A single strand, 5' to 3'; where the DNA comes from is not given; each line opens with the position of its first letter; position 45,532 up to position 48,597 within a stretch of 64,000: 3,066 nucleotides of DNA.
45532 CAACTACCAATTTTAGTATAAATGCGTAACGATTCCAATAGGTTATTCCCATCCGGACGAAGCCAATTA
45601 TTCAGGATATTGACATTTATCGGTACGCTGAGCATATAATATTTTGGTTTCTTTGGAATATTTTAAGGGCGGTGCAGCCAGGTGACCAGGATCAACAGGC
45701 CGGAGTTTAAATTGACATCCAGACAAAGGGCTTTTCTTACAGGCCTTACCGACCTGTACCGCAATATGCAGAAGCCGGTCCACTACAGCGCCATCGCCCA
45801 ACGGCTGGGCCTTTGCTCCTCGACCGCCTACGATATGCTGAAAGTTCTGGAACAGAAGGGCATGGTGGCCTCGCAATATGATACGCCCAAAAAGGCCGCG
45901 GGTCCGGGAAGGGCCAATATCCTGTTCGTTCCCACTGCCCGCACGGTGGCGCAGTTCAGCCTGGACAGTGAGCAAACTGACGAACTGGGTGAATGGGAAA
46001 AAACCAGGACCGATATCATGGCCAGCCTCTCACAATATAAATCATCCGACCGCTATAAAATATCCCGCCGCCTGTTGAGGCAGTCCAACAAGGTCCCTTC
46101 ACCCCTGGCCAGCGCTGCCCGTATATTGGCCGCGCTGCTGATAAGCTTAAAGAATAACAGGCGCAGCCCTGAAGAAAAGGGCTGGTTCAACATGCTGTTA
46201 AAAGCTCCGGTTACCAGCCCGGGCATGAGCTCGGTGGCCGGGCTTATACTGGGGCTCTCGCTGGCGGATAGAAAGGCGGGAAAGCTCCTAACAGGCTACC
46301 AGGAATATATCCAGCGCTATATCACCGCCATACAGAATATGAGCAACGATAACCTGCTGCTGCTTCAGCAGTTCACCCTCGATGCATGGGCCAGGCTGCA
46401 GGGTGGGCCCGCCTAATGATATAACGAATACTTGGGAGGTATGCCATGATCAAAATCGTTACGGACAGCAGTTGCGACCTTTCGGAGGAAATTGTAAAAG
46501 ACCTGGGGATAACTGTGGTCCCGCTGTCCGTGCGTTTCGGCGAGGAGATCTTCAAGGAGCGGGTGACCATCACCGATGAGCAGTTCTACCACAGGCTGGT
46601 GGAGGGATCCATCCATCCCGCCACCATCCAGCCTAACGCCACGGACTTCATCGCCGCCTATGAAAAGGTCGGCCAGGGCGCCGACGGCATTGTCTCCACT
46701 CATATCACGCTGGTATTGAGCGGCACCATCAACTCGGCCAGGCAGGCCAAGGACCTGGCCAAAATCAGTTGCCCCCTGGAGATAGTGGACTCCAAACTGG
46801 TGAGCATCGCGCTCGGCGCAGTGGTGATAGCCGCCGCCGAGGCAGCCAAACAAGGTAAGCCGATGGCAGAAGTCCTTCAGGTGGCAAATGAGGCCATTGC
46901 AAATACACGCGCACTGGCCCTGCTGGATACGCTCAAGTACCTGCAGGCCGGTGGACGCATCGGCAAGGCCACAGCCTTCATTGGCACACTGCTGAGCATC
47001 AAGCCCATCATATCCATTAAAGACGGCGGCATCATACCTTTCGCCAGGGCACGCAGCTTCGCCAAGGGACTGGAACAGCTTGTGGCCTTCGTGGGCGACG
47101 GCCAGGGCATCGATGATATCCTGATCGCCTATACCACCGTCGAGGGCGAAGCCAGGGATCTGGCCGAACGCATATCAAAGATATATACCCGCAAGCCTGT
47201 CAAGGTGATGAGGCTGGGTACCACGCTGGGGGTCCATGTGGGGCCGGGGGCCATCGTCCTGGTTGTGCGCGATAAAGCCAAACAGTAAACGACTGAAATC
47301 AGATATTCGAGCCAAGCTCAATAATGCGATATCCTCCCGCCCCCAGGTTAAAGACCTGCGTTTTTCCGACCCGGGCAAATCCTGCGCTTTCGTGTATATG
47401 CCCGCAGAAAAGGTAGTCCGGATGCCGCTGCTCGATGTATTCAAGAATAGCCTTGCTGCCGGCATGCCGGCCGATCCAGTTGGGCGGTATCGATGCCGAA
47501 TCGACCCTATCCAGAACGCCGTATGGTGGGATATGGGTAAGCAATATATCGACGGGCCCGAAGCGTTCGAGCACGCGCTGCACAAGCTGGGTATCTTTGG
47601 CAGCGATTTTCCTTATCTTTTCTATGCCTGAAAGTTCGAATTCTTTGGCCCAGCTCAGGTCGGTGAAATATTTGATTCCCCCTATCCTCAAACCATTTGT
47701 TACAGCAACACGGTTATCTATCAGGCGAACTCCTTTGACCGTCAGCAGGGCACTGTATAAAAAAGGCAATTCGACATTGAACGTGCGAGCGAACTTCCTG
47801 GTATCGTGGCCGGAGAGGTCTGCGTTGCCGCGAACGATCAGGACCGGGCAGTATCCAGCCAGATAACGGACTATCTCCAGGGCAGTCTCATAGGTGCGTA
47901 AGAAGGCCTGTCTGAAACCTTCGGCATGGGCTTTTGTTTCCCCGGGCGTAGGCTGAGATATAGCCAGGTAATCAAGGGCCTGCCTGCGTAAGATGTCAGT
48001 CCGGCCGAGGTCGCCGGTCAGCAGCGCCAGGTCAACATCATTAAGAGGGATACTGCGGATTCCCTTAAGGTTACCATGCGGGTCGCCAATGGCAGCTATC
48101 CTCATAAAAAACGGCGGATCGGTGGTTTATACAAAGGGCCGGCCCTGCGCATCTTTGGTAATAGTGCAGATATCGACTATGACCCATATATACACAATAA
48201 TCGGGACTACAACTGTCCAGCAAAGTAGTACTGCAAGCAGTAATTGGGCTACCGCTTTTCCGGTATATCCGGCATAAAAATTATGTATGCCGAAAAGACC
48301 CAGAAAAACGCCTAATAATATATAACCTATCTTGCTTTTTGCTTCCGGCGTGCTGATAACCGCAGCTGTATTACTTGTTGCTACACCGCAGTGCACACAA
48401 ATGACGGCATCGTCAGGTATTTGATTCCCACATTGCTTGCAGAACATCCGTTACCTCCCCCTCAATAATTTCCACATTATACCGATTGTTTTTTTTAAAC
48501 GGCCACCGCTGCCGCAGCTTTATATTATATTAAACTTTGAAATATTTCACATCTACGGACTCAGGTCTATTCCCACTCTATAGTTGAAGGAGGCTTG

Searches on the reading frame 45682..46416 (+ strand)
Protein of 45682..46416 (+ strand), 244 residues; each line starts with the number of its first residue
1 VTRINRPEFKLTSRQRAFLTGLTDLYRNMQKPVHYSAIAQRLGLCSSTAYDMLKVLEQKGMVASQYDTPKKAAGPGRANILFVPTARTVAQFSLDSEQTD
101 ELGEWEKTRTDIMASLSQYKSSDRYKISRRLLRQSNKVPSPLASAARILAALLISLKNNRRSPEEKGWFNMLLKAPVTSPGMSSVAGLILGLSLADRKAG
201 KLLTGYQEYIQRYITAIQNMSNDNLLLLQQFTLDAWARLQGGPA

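Call 82: search_protein_families(library=pfam, proteins=[window:45682-46416:+], max_evalue=0.001)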
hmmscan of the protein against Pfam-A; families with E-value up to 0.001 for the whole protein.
window:45682-46416:+ (244 aa): 4 families
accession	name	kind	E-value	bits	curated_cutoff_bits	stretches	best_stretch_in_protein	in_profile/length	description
PF01726.22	LexA_DNA_bind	-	1.6e-05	25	23.7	1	10-65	3-59/65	LexA DNA binding domain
PF01978.25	TrmB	-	1.8e-05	24.9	25.6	1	31-71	21-61/68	Sugar-specific transcriptional regulator TrmB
PF09339.16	HTH_IclR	-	3.6e-05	23.9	22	1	32-63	18-49/52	IclR helix-turn-helix domain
PF03444.21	HrcA_DNA-bdg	-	0.00071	19.6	21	0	10-65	1-56/79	Winged helix-turn-helix transcription repressor, HrcA DNA-binding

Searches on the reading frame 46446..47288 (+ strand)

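Call 82: search_protein_families(library=pfam, proteins=[window:46446-47288:+], max_evalue=0.001)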
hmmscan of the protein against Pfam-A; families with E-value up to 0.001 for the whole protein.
window:46446-47288:+ (280 aa): 1 family
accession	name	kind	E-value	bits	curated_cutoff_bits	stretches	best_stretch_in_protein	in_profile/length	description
PF02645.21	DegV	-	1.3e-77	261.4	27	1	2-274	2-277/280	Uncharacterised protein, DegV family COG1307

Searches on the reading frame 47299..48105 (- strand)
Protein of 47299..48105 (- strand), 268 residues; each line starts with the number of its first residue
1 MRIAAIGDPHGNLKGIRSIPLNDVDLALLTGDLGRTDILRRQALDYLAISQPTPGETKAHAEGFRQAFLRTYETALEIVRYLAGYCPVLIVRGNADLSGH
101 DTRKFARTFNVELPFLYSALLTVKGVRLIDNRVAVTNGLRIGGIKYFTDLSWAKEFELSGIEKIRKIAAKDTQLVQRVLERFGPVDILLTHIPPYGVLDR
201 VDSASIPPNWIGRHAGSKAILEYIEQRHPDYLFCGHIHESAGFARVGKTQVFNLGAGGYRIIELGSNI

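Call 82: search_protein_families(library=pfam, proteins=[window:47299-48105:-], max_evalue=0.001)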
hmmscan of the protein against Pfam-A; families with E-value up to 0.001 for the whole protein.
window:47299-48105:- (268 aa): 2 families
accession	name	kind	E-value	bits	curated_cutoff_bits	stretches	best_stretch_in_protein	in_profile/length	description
PF00149.33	Metallophos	-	1.2e-15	58.9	21.5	1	1-239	1-190/191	Calcineurin-like phosphoesterase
PF12850.12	Metallophos_2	-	2e-09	38.1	27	1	75-256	38-134/154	Calcineurin-like phosphoesterase superfamily domain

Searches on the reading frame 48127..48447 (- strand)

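Call 82: search_protein_families(library=pfam, proteins=[window:48127-48447:-], max_evalue=0.001)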
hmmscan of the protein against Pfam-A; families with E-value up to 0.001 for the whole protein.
window:48127-48447:- (106 aa): 4 families
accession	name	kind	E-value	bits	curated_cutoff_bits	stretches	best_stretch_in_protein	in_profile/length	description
PF05154.21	TM2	-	2.2e-10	41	27.9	1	36-93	2-50/51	TM2 domain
PF13240.11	Zn_Ribbon_1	-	2.8e-06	27.4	25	1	2-21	1-20/23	zinc-ribbon domain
PF10571.15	UPF0547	-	7.5e-05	23.2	29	1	3-21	3-21/26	Uncharacterised protein family UPF0547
PF12773.13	DZR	-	0.00035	21.1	27.3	1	3-23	1-21/45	Double zinc ribbon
